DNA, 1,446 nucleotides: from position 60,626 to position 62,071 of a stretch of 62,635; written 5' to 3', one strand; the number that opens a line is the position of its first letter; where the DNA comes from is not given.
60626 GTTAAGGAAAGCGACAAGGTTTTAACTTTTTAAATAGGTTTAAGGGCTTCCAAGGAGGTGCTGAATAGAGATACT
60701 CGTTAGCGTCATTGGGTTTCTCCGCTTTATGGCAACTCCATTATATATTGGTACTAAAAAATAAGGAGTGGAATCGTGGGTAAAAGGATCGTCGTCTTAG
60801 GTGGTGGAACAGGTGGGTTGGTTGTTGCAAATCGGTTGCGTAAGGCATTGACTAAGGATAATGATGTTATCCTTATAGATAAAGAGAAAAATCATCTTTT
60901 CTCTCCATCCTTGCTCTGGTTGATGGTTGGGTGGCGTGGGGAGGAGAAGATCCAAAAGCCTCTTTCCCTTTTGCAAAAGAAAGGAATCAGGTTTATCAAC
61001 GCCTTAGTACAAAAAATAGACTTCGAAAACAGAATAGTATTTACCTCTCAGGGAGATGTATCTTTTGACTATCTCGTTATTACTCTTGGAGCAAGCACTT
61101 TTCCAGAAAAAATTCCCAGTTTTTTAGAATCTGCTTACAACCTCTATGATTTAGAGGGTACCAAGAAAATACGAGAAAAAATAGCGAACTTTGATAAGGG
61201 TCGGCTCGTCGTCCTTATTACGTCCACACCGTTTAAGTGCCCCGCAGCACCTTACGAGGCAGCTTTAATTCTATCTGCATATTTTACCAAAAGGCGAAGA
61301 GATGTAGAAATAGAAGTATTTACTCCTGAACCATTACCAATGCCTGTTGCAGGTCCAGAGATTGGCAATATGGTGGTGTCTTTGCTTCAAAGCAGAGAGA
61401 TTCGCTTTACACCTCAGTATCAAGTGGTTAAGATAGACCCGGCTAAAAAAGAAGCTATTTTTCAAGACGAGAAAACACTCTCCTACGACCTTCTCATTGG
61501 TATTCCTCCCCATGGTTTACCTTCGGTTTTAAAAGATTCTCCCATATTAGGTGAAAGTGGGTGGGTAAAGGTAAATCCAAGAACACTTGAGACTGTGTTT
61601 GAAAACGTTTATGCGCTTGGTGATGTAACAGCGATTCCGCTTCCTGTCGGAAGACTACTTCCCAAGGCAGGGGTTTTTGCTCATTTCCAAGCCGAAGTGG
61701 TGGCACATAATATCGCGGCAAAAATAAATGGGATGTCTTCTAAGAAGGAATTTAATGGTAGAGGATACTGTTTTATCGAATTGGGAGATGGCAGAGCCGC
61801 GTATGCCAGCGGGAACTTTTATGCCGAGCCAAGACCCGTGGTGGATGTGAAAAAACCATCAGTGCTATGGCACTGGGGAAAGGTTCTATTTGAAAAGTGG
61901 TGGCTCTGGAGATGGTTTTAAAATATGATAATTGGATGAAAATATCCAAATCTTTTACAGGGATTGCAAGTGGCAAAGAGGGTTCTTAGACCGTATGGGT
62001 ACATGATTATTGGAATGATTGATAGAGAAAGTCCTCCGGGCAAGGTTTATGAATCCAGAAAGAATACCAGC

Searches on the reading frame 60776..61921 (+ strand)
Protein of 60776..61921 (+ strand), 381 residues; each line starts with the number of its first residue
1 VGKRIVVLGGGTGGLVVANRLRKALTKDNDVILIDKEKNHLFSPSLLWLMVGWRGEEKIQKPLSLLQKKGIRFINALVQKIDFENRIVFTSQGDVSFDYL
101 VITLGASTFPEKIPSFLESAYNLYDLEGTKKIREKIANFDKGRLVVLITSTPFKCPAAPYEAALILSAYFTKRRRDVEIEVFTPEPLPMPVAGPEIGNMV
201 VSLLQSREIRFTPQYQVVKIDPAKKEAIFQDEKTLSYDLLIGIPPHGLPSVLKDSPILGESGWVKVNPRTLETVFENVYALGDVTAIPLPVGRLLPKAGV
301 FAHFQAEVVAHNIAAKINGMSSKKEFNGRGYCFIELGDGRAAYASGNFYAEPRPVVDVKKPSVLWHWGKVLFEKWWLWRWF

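Call 42: search_protein_families(library=pfam, proteins=[window:60776-61921:+], max_evalue=0.00001)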
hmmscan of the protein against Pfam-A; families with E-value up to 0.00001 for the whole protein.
window:60776-61921:+ (381 aa): 2 families
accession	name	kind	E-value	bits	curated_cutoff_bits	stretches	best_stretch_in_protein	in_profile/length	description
PF07992.20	Pyr_redox_2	-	4e-21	76.1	26.1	2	4-146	2-147/291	Pyridine nucleotide-disulphide oxidoreductase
PF21706.3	FCSD_central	-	3.6e-07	30.7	27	1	129-185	1-58/116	Sulfide dehydrogenase [flavocytochrome c] flavoprotein chain, central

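Call 51: search_protein_families(library=ncbifam, proteins=[window:60776-61921:+], max_evalue=0.00001)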
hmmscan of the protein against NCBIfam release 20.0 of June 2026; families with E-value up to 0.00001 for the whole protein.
window:60776-61921:+ (381 aa): 8 families
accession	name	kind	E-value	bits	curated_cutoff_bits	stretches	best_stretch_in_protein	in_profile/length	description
NF049943.1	SQR_III_seleno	exception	3.5e-76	256.7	525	1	3-354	1-353/406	type III sulfide quinone reductase, selenoprotein subtype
TIGR03169.1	Nterm_to_SelD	hypoth_equivalog_domain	1.6e-22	80.3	310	1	5-350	2-345/365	pyridine nucleotide-disulfide oxidoreductase family protein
TIGR03385.1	CoA_CoA_reduc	equivalog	1.7e-18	66.6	578.8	1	4-316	1-316/439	CoA-disulfide reductase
NF010037.0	PRK13512.1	equivalog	1e-12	47.7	394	1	196-316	191-312/438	CoA-disulfide reductase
NF007123.0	PRK09564.1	equivalog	3e-09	36.1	458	1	3-288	1-287/444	CoA-disulfide reductase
NF042949.2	3PPDioc_HcaD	equivalog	8.4e-07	28.1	450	0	3-295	2-286/386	3-phenylpropionate/cinnamic acid dioxygenase ferredoxin--NAD(+) reductase subunit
TIGR04369.1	fusion_not_SelD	hypoth_equivalog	1.1e-06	27.1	700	0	22-118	18-116/701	oxidoreductase/SelD-related fusion protein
TIGR01350.1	lipoamide_DH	equivalog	5.1e-06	25.5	408.8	0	178-288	195-312/461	dihydrolipoyl dehydrogenase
